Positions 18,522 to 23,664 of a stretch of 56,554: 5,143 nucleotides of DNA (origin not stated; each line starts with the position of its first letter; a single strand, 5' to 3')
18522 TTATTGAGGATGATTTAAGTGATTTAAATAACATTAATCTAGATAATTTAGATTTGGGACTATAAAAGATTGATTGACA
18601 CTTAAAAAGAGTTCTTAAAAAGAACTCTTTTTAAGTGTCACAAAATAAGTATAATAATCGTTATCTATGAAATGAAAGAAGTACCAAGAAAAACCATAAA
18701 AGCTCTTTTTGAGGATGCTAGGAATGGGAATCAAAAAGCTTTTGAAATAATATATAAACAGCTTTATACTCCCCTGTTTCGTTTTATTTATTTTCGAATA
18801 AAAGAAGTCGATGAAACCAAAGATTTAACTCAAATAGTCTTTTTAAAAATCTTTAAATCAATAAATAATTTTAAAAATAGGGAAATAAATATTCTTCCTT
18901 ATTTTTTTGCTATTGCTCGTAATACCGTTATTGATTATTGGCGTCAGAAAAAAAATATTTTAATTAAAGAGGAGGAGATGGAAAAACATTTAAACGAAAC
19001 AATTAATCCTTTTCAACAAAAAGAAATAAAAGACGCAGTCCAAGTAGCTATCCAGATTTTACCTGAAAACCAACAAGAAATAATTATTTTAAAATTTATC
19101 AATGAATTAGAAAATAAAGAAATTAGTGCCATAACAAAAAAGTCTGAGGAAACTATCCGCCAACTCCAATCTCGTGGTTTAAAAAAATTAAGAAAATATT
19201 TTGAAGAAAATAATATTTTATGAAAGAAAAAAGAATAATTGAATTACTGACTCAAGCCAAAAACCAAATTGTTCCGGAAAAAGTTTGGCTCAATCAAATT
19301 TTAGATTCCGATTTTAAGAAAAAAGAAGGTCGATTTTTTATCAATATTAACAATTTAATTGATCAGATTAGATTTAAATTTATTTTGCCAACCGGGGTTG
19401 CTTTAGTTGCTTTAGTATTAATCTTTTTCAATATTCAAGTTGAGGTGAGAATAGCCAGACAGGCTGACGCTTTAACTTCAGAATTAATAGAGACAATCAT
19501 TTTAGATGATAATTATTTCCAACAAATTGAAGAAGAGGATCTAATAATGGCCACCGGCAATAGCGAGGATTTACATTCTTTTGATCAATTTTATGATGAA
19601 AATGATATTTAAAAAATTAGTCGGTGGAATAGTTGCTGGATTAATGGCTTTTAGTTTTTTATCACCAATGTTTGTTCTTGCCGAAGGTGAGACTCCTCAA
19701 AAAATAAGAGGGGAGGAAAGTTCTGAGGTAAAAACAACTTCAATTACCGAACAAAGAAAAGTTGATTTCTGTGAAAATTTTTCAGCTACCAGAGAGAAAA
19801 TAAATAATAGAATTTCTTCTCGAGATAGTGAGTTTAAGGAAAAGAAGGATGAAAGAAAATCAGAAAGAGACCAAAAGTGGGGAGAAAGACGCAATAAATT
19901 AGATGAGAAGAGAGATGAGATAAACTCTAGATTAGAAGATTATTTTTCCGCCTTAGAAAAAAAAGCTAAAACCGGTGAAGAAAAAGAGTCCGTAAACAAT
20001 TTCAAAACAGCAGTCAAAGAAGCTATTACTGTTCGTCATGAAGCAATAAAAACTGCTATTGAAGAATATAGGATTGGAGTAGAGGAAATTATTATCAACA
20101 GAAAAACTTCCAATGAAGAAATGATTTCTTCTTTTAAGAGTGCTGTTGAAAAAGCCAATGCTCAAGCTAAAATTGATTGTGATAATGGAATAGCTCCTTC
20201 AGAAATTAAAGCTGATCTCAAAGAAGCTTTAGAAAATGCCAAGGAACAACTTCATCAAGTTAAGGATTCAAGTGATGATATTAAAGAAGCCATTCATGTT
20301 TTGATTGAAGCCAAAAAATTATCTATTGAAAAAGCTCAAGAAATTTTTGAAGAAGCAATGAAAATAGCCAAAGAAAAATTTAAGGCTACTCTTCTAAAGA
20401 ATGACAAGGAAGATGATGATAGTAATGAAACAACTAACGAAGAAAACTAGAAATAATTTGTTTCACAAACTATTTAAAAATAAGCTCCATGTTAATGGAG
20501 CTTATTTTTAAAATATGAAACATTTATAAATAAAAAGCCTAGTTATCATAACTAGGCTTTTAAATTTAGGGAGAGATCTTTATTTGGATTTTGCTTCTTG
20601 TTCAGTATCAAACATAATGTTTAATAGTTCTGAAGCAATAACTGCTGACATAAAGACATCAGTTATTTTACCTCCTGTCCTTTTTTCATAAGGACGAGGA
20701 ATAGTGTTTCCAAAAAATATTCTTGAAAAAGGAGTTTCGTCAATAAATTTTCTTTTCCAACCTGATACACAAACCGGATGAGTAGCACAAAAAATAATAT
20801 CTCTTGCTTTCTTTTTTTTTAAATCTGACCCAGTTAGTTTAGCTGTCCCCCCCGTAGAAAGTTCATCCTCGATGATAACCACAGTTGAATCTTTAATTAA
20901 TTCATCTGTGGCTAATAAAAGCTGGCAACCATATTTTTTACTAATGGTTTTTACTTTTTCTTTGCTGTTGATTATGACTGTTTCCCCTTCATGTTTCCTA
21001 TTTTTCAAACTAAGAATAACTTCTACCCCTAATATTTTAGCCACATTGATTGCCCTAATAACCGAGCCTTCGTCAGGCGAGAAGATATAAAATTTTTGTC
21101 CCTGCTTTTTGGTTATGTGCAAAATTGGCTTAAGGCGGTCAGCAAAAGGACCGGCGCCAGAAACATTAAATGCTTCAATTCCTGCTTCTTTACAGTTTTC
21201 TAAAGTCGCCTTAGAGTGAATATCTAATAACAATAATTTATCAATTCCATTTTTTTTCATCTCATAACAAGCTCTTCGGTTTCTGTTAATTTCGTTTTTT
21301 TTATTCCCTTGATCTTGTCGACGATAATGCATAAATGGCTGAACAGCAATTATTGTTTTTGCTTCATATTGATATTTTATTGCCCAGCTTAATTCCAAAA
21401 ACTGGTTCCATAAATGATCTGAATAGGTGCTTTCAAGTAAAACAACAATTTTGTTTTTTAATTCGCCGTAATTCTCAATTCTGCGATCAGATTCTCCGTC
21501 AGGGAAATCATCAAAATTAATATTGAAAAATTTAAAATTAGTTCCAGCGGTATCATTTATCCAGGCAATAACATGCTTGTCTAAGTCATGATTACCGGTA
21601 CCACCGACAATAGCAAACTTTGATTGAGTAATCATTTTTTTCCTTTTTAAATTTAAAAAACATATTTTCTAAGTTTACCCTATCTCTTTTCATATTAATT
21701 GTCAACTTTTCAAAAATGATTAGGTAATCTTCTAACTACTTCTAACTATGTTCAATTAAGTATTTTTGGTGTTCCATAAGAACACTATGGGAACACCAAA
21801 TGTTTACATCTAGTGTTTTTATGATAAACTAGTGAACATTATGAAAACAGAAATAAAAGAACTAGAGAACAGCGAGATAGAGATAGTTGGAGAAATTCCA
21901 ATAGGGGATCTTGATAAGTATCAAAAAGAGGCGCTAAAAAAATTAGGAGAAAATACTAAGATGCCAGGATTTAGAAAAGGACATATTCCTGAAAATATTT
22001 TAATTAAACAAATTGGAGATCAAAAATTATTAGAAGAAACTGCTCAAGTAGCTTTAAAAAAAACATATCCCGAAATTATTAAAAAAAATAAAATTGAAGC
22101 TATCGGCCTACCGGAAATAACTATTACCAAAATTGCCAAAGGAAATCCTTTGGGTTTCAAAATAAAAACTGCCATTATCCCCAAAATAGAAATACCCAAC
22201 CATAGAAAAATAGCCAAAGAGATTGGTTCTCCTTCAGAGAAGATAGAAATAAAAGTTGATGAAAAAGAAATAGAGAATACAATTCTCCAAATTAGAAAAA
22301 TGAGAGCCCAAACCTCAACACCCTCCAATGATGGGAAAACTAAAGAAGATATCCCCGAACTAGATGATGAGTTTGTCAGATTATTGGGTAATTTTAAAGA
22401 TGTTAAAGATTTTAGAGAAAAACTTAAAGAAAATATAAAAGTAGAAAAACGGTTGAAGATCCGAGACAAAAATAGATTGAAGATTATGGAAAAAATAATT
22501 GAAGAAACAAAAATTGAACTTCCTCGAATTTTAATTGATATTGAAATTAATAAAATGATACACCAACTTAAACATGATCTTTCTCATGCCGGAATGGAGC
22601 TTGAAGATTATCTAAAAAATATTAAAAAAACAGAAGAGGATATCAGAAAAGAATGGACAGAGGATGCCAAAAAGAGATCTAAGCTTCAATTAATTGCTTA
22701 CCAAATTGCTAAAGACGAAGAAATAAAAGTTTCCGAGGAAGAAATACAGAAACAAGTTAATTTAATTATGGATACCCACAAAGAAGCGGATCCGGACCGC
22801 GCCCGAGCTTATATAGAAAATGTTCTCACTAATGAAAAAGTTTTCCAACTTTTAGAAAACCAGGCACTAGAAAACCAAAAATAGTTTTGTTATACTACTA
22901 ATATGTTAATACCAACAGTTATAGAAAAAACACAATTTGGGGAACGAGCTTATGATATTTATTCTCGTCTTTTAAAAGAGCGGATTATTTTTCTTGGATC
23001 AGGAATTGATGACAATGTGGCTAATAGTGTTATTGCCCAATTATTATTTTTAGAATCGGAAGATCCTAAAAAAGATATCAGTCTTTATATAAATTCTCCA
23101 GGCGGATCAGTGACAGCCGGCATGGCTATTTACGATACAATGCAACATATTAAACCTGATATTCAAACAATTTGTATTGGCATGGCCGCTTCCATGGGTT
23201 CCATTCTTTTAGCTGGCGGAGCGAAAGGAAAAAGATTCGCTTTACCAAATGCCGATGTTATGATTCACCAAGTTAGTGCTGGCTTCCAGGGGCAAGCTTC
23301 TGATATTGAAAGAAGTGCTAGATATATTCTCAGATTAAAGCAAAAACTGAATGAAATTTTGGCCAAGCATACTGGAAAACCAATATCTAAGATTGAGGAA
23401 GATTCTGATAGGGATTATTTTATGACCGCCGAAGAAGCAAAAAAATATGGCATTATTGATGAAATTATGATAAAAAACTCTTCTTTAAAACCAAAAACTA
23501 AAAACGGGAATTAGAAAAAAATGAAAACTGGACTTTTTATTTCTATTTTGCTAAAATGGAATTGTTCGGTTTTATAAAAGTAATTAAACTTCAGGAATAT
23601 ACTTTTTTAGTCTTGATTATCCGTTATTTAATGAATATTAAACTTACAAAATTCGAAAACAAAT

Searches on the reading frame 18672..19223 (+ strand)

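Call 13: search_protein_families(library=pfam, proteins=[window:18672-19223:+], max_evalue=0.001)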
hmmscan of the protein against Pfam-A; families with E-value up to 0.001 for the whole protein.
window:18672-19223:+ (183 aa): 4 families
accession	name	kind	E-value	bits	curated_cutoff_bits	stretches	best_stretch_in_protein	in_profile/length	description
PF04545.22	Sigma70_r4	-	3.1e-12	46.2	24.1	1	126-175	1-50/50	Sigma-70, region 4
PF04542.20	Sigma70_r2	-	2.6e-11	43.6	24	1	28-94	2-69/71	Sigma-70 region 2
PF08281.18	Sigma70_r4_2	-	4.7e-11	42.6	25.7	1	121-173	2-54/54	Sigma-70, region 4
PF07638.17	Sigma70_ECF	-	8.2e-05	23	21.1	1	9-163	4-169/185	ECF sigma factor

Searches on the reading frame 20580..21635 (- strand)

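Call 13: search_protein_families(library=pfam, proteins=[window:20580-21635:-], max_evalue=0.001)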
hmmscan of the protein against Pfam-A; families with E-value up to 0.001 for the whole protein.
window:20580-21635:- (351 aa): 2 families
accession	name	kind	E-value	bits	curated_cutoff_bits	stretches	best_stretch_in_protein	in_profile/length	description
PF00156.33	Pribosyltran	-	4.1e-08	33.1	26.3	1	178-286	27-124/158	Phosphoribosyl transferase domain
PF13793.12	Pribosyltran_N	-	5.1e-08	33.2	25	1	8-115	2-102/117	N-terminal domain of ribose phosphate pyrophosphokinase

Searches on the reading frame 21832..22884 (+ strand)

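Call 13: search_protein_families(library=pfam, proteins=[window:21832-22884:+], max_evalue=0.001)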
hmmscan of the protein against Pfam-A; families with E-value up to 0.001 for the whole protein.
window:21832-22884:+ (350 aa): 2 families
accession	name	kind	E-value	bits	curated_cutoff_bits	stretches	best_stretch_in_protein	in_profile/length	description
PF05698.19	Trigger_C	-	1.4e-26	93.9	22.7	1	191-337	2-147/162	Bacterial trigger factor protein (TF) C-terminus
PF05697.18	Trigger_N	-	3.8e-26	92.6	22.2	1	4-152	1-142/144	Bacterial trigger factor protein (TF)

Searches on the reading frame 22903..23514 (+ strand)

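Call 13: search_protein_families(library=pfam, proteins=[window:22903-23514:+], max_evalue=0.001)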
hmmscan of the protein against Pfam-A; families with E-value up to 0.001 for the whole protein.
window:22903-23514:+ (203 aa): 1 family
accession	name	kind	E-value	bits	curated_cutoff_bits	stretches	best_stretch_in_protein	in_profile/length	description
PF00574.28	CLP_protease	-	1.4e-87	292.7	20.2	1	13-190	3-180/182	Clp protease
